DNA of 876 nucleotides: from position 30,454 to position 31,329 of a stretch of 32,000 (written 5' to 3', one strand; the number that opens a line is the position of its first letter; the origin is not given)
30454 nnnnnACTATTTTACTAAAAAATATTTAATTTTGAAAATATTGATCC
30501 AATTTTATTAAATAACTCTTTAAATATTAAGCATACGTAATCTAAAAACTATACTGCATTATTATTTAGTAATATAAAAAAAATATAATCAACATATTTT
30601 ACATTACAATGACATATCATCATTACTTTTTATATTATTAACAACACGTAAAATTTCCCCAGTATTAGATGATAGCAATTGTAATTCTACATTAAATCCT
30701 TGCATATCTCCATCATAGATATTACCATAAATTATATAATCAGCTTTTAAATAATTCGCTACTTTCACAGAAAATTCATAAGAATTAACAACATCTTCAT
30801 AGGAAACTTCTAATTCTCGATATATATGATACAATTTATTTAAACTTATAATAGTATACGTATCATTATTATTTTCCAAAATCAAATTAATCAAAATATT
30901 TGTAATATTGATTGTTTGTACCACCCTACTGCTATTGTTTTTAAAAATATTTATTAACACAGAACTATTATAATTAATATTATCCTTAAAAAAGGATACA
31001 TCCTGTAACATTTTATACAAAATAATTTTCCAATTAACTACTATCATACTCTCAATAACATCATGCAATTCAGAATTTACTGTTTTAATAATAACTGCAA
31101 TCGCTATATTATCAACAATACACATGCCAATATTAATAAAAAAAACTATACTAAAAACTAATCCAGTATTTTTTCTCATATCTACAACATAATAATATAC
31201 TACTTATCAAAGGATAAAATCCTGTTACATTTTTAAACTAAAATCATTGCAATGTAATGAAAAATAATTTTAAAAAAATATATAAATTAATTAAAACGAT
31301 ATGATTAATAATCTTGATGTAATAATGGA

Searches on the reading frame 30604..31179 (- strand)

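Call 59: search_protein_families(library=ncbifam, proteins=[window:30604-31179:-], max_evalue=1e-10)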
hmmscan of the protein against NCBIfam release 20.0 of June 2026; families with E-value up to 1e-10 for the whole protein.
window:30604-31179:- (191 aa): 0 families

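Call 92: search_protein_families(library=pfam, proteins=[window:30604-31179:-], max_evalue=0.01)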
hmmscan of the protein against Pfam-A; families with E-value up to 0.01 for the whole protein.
window:30604-31179:- (191 aa): 1 family
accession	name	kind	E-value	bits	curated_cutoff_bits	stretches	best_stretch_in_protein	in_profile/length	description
PF13036.11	LpoB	-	0.0015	18.9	22.3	1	63-176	19-139/147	Peptidoglycan-synthase activator LpoB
